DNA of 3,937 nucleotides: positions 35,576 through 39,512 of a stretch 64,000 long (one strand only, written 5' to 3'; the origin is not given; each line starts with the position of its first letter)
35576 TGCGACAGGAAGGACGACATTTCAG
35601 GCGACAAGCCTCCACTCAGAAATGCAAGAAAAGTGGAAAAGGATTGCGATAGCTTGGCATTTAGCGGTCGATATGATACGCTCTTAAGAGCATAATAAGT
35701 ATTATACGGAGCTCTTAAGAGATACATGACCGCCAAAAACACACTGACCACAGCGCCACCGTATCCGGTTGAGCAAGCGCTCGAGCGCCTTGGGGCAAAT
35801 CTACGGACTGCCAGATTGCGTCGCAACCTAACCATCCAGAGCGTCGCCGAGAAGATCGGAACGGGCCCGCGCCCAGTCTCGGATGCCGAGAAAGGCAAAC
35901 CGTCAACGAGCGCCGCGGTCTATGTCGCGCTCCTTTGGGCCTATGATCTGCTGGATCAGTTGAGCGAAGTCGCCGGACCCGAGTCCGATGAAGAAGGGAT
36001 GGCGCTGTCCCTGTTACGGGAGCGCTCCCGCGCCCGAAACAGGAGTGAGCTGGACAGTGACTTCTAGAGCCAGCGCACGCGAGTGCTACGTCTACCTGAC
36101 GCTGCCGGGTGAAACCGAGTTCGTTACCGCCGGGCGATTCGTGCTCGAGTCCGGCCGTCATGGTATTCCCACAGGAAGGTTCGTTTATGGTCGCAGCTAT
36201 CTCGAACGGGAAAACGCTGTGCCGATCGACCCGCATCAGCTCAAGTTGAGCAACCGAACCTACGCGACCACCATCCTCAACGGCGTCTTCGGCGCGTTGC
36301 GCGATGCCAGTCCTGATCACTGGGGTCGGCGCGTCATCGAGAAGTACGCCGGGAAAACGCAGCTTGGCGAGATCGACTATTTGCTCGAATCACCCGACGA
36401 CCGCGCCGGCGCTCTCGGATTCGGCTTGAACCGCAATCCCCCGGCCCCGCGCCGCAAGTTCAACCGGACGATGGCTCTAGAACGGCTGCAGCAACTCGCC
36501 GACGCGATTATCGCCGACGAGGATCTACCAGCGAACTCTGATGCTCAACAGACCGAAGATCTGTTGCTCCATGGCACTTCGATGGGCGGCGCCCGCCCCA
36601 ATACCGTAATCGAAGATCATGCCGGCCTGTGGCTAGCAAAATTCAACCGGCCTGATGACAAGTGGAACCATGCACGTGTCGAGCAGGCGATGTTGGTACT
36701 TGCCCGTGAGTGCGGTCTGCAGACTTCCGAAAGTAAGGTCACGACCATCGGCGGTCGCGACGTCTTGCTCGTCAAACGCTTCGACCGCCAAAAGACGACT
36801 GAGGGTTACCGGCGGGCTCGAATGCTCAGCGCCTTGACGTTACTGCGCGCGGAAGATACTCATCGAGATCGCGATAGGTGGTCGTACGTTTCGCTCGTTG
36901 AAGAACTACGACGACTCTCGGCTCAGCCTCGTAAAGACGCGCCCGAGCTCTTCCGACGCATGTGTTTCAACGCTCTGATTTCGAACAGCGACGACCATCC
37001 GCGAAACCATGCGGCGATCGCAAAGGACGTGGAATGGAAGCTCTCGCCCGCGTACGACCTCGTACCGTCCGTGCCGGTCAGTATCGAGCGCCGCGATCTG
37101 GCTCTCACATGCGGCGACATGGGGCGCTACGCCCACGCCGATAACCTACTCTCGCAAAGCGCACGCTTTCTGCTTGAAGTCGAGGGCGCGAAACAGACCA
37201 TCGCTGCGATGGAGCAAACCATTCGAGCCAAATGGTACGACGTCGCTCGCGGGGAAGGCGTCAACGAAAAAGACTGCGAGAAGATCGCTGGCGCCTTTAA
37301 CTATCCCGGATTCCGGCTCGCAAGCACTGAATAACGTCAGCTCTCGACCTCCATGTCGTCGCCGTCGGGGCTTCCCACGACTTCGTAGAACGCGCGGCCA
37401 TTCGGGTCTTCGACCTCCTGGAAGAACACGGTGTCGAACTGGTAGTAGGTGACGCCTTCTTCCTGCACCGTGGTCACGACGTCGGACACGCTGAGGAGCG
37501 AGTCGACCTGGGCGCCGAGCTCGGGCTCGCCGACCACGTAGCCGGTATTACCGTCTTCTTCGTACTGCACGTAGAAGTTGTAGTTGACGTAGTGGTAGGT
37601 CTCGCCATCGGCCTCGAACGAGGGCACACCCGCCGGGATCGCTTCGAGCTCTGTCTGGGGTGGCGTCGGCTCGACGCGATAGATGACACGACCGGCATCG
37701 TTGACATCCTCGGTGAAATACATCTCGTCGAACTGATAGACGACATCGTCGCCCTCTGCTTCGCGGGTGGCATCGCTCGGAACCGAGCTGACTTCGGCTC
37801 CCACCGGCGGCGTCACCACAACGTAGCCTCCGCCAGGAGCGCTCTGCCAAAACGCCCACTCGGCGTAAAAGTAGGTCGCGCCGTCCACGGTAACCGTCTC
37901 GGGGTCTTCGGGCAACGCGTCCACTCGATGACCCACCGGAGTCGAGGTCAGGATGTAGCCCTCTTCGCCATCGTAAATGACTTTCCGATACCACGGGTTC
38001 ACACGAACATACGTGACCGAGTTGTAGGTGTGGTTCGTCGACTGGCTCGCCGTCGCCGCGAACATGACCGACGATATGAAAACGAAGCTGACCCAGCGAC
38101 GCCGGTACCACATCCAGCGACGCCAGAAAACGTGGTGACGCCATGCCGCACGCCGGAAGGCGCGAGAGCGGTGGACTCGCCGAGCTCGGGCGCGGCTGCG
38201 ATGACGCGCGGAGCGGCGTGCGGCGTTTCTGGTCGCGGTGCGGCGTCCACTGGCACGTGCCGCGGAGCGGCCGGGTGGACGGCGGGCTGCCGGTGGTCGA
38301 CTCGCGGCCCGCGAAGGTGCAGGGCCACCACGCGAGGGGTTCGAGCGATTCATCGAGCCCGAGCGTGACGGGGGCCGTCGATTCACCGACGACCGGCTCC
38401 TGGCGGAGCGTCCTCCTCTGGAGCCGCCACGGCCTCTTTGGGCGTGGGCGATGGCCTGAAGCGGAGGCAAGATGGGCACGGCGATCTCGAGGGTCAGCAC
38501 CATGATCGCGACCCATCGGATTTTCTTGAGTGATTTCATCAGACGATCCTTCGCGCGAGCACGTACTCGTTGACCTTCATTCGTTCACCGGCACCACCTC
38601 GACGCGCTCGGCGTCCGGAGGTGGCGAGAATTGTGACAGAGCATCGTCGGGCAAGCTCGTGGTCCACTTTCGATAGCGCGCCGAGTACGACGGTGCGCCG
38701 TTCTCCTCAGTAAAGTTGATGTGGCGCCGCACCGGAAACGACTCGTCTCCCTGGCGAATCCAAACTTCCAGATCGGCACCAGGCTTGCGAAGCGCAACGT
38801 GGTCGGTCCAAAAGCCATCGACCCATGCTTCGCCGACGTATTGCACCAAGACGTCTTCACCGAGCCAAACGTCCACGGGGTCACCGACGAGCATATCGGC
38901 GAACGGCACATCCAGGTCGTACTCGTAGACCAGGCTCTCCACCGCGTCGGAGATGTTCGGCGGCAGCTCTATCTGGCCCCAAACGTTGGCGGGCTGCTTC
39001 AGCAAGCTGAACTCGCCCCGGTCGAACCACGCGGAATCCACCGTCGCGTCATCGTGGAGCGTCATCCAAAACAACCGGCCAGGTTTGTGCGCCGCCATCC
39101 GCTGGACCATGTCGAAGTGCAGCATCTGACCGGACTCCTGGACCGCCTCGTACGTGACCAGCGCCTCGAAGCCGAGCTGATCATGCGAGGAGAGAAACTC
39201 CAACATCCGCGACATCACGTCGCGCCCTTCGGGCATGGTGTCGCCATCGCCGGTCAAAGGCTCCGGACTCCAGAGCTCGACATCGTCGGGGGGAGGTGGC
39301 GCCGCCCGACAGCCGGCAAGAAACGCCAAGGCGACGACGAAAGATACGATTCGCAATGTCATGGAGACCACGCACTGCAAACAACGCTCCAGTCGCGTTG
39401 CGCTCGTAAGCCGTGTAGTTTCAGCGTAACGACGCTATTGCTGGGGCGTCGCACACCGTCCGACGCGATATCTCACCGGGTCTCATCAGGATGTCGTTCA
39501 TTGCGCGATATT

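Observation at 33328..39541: Triplicated sigma54 promoter / enhancer / first-six-codon module in front of three envelope-protein operons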

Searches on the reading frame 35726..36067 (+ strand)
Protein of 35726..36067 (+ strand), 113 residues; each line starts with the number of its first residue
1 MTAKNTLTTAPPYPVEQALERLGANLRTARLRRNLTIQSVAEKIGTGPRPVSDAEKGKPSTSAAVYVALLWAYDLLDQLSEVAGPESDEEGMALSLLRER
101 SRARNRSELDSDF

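Call 11: search_protein_families(library=pfam, proteins=[window:35726-36067:+], max_evalue=0.001)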
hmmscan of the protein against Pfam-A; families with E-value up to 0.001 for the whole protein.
window:35726-36067:+ (113 aa): 2 families
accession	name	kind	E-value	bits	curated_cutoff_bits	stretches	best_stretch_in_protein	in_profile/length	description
PF13560.12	HTH_31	-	2.2e-07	31.5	27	1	21-78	1-59/64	Helix-turn-helix domain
PF01381.28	HTH_3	-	3.8e-05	24.1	23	1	26-69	1-44/55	Helix-turn-helix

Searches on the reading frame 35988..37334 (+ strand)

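Call 11: search_protein_families(library=pfam, proteins=[window:35988-37334:+], max_evalue=0.001)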
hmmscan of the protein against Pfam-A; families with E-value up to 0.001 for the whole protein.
window:35988-37334:+ (448 aa): 2 families
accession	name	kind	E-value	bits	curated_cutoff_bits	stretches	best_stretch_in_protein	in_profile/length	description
PF07804.18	HipA_C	-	5.2e-44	150.9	30.5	1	197-416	1-213/213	HipA-like C-terminal domain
PF13657.11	Couple_hipA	-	0.00019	22.3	22.5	1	62-144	20-97/99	HipA N-terminal domain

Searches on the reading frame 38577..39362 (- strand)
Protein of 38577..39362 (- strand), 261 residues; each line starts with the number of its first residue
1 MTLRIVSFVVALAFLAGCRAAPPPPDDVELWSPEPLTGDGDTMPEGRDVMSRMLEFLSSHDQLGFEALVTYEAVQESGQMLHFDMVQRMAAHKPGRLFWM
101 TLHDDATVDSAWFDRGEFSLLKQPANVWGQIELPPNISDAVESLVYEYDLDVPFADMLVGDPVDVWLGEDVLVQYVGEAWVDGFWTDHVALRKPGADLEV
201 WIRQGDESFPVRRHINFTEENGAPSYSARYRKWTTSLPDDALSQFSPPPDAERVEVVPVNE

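Call 8: search_protein_families(library=pfam, proteins=[window:38577-39362:-], max_evalue=0.01)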
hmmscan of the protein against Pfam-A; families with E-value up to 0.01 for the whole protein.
window:38577-39362:- (261 aa): 1 family
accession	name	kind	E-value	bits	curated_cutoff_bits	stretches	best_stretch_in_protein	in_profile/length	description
PF09865.15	DUF2092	-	4.9e-36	124.5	21.2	1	48-256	3-211/212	Predicted periplasmic protein (DUF2092)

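Call 17: find_encoding_contigs(protein=window:38580-39362:-, flank=10000, max_places=10)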
Protein seq(261 aa) (261 aa): no gene with exactly this product is on record in the collection.

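Call 37: find_homologous_proteins(query=window:38580-39362:-, max_evalue=1e-10)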
Query seq(261 aa) (261 aa): 133 proteins with E <= 1e-10 among 924 candidates; the best 120 are listed.
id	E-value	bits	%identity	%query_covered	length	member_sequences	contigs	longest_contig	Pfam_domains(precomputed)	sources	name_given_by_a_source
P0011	4.6e-176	602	100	100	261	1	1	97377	PF09865.16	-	-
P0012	7.7e-148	509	83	98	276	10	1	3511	PF09865.16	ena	-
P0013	1.8e-121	423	70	97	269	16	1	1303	PF09865.16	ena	-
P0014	4.7e-116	405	67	97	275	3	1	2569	PF09865.16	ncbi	-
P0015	4.0e-115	402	69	95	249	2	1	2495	PF09865.16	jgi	jgi:hypothetical protein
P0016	1.4e-113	397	67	97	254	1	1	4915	PF09865.16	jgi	-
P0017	1.5e-113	397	67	94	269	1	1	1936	PF09865.16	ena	-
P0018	2.4e-112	393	66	97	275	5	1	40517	PF09865.16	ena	-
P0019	4.8e-107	375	64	94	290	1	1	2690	PF09865.16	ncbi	-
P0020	1.0e-104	368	61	98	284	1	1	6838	PF09865.16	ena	-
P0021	5.2e-104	365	59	100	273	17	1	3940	PF09865.16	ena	-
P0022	1.3e-103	364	60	93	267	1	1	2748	PF09865.16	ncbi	-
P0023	1.0e-102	361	59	99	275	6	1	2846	PF09865.16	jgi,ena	-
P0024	2.9e-102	360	58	97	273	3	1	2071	PF09865.16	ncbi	-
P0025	4.5e-102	359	70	79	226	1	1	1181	PF09865.16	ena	-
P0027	2.0e-100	354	68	84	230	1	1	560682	PF09865.16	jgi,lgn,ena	-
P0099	2.7e-82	294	91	54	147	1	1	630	PF09865.16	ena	-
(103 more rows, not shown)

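Call 39: find_encoding_contigs(protein=P0012, flank=10000)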
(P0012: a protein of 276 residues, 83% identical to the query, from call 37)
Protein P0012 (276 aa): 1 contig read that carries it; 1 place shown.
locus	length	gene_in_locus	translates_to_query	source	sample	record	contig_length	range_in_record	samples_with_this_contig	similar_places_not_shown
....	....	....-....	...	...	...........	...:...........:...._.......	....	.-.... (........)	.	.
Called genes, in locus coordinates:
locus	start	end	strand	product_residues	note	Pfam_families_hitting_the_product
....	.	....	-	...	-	?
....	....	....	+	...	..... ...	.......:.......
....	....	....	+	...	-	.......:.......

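Call 40: find_encoding_contigs(protein=P0018, flank=10000)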
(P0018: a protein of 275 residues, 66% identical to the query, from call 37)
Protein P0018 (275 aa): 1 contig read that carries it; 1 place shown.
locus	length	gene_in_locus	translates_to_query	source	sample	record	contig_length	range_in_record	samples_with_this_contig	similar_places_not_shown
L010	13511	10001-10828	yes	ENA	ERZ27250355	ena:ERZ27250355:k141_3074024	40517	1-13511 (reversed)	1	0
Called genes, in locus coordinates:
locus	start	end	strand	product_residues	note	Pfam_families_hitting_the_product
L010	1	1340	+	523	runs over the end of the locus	PF04389:Peptidase_M28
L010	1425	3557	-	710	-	PF00676:E1_dh, PF02779:Transket_pyr, PF02780:Transketolase_C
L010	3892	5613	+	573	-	PF00069:Pkinase, PF07714:PK_Tyr_Ser-Thr, PF03109:ABC1 (weak)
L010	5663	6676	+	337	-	-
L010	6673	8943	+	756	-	PF25354:Ig_NUP210_16th (faint)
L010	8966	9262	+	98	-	-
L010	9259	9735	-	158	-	PF09990:DUF2231 (weak)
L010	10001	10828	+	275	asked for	PF09865:DUF2092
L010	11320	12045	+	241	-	PF20125:DUF6515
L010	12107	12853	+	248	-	PF00756:Esterase, PF12697:Abhydrolase_6 (weak)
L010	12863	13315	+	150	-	PF00515:TPR_1 (faint), PF13424:TPR_12, PF13428:TPR_14 (faint), PF07719:TPR_2 (faint), PF13174:TPR_6 (faint), PF13374:TPR_10 (faint), PF13414:TPR_11 (faint), PF13181:TPR_8 (weak)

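Call 41: find_encoding_contigs(protein=P0013, flank=10000)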
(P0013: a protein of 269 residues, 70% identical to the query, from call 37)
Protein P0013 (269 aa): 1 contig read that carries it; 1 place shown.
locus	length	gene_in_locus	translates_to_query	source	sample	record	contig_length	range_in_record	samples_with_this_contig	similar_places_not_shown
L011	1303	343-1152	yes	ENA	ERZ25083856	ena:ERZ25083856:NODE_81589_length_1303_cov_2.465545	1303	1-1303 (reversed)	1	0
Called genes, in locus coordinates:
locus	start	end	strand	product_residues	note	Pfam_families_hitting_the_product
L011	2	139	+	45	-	?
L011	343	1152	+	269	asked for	PF09865:DUF2092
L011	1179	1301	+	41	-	?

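Call 42: find_encoding_contigs(protein=P0027, flank=10000)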
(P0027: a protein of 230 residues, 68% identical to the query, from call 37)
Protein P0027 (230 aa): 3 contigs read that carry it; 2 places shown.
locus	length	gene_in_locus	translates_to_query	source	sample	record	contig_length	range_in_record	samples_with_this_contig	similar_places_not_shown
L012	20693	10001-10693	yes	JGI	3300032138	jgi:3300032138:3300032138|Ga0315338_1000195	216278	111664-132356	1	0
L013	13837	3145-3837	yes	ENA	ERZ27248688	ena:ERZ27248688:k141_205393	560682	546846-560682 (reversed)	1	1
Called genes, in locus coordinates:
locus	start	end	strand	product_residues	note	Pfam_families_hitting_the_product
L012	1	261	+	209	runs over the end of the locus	-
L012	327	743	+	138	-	PF10677:DUF2490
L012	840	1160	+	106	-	PF10677:DUF2490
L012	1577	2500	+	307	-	PF12849:PBP_like_2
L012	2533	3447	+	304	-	PF00528:BPD_transp_1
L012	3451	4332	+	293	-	PF00528:BPD_transp_1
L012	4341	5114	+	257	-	PF02463:SMC_N (faint), PF00005:ABC_tran, PF13304:AAA_21 (faint)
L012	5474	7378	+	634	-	PF12228:DUF3604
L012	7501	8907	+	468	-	-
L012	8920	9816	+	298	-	PF13145:Rotamase_2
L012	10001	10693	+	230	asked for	PF09865:DUF2092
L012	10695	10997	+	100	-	-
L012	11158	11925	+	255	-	PF20125:DUF6515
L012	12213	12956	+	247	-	-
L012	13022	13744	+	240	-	-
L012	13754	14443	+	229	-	-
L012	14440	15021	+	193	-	PF13590:DUF4136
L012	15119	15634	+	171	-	-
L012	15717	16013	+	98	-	PF08734:GYD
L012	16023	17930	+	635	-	PF00149:Metallophos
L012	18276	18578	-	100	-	PF11196:DUF2834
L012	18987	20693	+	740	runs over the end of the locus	PF03971:IDH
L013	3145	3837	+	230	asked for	PF09865:DUF2092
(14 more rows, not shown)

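Call 76: find_encoding_contigs(protein=P0099, flank=10000)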
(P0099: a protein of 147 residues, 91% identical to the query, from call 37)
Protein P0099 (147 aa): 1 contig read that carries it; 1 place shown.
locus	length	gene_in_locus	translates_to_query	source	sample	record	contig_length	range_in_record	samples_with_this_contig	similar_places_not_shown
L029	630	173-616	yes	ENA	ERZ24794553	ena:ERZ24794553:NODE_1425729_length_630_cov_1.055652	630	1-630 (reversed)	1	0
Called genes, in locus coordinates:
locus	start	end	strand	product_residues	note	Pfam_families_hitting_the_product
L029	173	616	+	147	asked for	PF09865:DUF2092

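Call 96: search_protein_families(library=pfam, proteins=[L012:12138-12956:+], max_evalue=0.0001)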
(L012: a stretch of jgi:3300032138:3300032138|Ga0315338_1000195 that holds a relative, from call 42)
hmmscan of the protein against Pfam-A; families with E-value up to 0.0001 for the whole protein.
L012:12138-12956:+ (272 aa): 0 families

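Call 97: search_solved_structures(query=L012:5474-7375:+, max_evalue=0.01)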
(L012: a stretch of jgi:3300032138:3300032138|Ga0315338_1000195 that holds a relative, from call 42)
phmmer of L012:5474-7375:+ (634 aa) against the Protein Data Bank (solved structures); distinct sequences matched with E-value up to 0.01: 0.

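Call 105: search_protein_families(library=pfam, proteins=[L012:7501-8907:+, L012:13022-13744:+, L012:13754-14443:+, L012:15119-15634:+, L012:10695-10997:+, L012:16023-17930:+, L012:1355-2500:+], max_evalue=0.01)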
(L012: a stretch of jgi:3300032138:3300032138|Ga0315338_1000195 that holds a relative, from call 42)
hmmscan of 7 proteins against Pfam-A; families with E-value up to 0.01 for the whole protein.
L012:7501-8907:+ (468 aa): 1 family
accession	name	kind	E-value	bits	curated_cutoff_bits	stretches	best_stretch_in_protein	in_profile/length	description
PF04966.18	OprB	-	0.00052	19.9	22.9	1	377-452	269-356/372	Carbohydrate-selective porin, OprB family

L012:13022-13744:+ (240 aa): 0 families

L012:13754-14443:+ (229 aa): 0 families

L012:15119-15634:+ (171 aa): 1 family
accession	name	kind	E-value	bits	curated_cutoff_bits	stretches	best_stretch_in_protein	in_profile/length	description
PF06912.16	DUF1275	-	0.0027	18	25.4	1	85-158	46-118/193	Protein of unknown function (DUF1275)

L012:10695-10997:+ (100 aa): 0 families

L012:16023-17930:+ (635 aa): 1 family
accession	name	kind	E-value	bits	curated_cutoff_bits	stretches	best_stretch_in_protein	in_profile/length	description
PF00149.33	Metallophos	-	4.4e-13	50.5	21.5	1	38-213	2-116/191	Calcineurin-like phosphoesterase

L012:1355-2500:+ (381 aa): 2 families
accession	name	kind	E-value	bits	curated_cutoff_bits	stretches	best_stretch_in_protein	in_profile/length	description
PF12849.12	PBP_like_2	-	1.3e-32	114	27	1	50-335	8-262/267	PBP superfamily domain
PF12727.12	PBP_like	-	0.0023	17.6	27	0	73-114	6-47/193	PBP superfamily domain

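Call 106: search_protein_families(library=ncbifam, proteins=[L012:1355-2500:+, L012:2533-3447:+, L012:3451-4332:+, L012:4341-5114:+, L012:5474-7378:+, window:38577-39362:-, L012:16023-17930:+], max_evalue=0.00001)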
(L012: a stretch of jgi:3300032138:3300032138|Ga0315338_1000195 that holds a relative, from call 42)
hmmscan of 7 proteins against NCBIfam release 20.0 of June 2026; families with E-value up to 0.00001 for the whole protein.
L012:1355-2500:+ (381 aa): 3 families
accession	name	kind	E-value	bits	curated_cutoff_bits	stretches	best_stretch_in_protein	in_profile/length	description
TIGR00975.1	3a0107s03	equivalog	2.4e-95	319.2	205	1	53-367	2-314/315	phosphate ABC transporter substrate-binding protein PstS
NF008171.0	PRK10918.1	equivalog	4.7e-72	242.9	339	1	47-364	24-333/346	phosphate ABC transporter substrate-binding protein PstS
TIGR02136.1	ptsS_2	subfamily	3.2e-14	52.8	206.6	1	20-264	9-231/295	phosphate ABC transporter substrate-binding protein PstS family protein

L012:2533-3447:+ (304 aa): 10 families
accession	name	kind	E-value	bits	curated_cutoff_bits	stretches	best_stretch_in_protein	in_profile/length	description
TIGR02138.1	phosphate_pstC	equivalog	2.8e-86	289.2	196.45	1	12-299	6-295/296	phosphate ABC transporter permease subunit PstC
NF008435.0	PRK11275.1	equivalog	6.3e-66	222.6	502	1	5-302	14-315/319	phosphate ABC transporter permease PstC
TIGR00974.1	3a0107s02c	equivalog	7.8e-39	133.5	193.45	1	21-300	12-271/272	phosphate ABC transporter permease PstA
NF008430.0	PRK11268.1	equivalog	3.2e-14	52.7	439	1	163-293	157-287/295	phosphate ABC transporter permease PstA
NF006939.0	PRK09421.1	equivalog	5.6e-11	42.3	262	1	75-290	19-218/230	molybdate ABC transporter permease subunit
NF038017.1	ABC_perm1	subfamily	6.4e-09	36.1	100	1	75-242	5-154/184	ABC transporter permease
TIGR01581.1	Mo_ABC_porter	hypoth_equivalog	6.4e-09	35.6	210.3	1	71-242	26-186/225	ABC transporter permease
NF007044.0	PRK09497.1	equivalog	5.4e-07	29.4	348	1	68-284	65-269/285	spermidine/putrescine ABC transporter permease PotB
TIGR02141.1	modB_ABC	equivalog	2.1e-06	27.5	182.6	1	73-286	5-204/208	molybdate ABC transporter permease subunit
TIGR00969.1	3a0106s02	subfamily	6.6e-06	25.8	240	1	50-285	48-265/272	sulfate ABC transporter permease subunit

L012:3451-4332:+ (293 aa): 12 families
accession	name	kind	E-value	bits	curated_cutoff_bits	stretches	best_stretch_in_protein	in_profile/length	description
TIGR00974.1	3a0107s02c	equivalog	6.8e-82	274.7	193.45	1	24-288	3-269/272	phosphate ABC transporter permease PstA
NF008430.0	PRK11268.1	equivalog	4.4e-67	226.2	439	1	13-287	18-291/295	phosphate ABC transporter permease PstA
TIGR02138.1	phosphate_pstC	equivalog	7.7e-32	110.5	196.45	1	30-288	9-294/296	phosphate ABC transporter permease subunit PstC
TIGR02139.1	permease_CysT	equivalog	3.5e-11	43.2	246.1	1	147-237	130-220/265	sulfate ABC transporter permease subunit CysT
NF008435.0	PRK11275.1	equivalog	4.4e-10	39.1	502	1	135-227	156-248/319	phosphate ABC transporter permease PstC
TIGR02141.1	modB_ABC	equivalog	4.7e-09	36.2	182.6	1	82-282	4-202/208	molybdate ABC transporter permease subunit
TIGR00969.1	3a0106s02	subfamily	1.8e-08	34.2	240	1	74-228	59-222/272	sulfate ABC transporter permease subunit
NF006939.0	PRK09421.1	equivalog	3.5e-07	29.9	262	1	76-283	10-222/230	molybdate ABC transporter permease subunit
NF038017.1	ABC_perm1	subfamily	6e-07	29.6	100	1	82-221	6-143/184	ABC transporter permease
NF008208.0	PRK10971.1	equivalog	2e-06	27.5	415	1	18-228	7-219/277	sulfate/thiosulfate ABC transporter permease CysT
NF040839.1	tungstate_WtpB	equivalog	3.5e-06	26.9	340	0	147-230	122-206/251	tungstate ABC transporter permease WtpB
TIGR01581.1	Mo_ABC_porter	hypoth_equivalog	7.6e-06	25.6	210.3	1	155-222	109-176/225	ABC transporter permease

L012:4341-5114:+ (257 aa): 185 families (the best 25 are shown)
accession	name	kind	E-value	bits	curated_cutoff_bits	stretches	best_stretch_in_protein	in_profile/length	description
TIGR00972.1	3a0107s01c2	equivalog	2e-106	354.9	343.2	1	4-257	2-248/248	phosphate ABC transporter ATP-binding protein PstB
NF010860.0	PRK14267.1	equivalog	7.8e-87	291.1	412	1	4-257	5-253/253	phosphate ABC transporter ATP-binding protein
NF010851.0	PRK14258.1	subfamily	1.5e-77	260.6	425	1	3-256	7-260/261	phosphate ABC transporter ATP-binding protein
NF010864.0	PRK14271.1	equivalog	1.1e-62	211.7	561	1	5-255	23-265/276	phosphate ABC transporter ATP-binding protein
NF010840.0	PRK14246.1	equivalog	3.8e-59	200.4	425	1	12-256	19-256/257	phosphate ABC transporter ATP-binding protein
TIGR01186.1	proV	subfamily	2.6e-40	138.7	326.6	1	14-218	4-205/363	betaine/proline/choline family ABC transporter ATP-binding protein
NF007027.0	PRK09493.1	equivalog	2.3e-38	131.9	379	1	7-225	5-218/240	glutamine ABC transporter ATP-binding protein GlnQ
TIGR04521.1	ECF_ATPase_2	equivalog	1.2e-37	129.5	330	1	16-220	18-222/279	energy-coupling factor transporter ATPase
TIGR02857.1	CydD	equivalog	2.1e-37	129.3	435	1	3-209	321-523/529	thiol reductant ABC exporter subunit CydD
TIGR02315.1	ABC_phnC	equivalog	1.5e-36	126.1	266.1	1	4-211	2-214/243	phosphonate ABC transporter ATP-binding protein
TIGR00968.1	3a0106s01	subfamily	8.2e-36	123.7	342.75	1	7-221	4-209/237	sulfate ABC transporter ATP-binding protein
NF008428.0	PRK11264.1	equivalog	2.1e-35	122.1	406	1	2-253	2-245/250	L-cystine ABC transporter ATP-binding protein TcyN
TIGR03265.1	PhnT2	equivalog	4.5e-35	121.5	457.7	1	3-221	4-213/353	putative 2-aminoethylphosphonate ABC transporter ATP-binding protein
TIGR02314.1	ABC_MetN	equivalog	1e-34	120.1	499.7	1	18-222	20-220/343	methionine ABC transporter ATP-binding protein MetN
NF043075.1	MMSYN1_0197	equivalog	3.5e-34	118.3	550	1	5-220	4-210/341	spermidine/putrescine ABC transporter ATP-binding protein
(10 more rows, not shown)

L012:5474-7378:+ (634 aa): 0 families

window:38577-39362:- (261 aa): 0 families

L012:16023-17930:+ (635 aa): 2 families
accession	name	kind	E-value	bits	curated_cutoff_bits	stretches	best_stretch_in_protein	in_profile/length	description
TIGR03843.1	TIGR03843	hypoth_equivalog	2.2e-09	37.1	172.4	1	427-629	21-234/253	SCO1664 family protein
NF001204.0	PRK00166.1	equivalog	4.6e-08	32.7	176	1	40-122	4-72/276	symmetrical bis(5'-nucleosyl)-tetraphosphatase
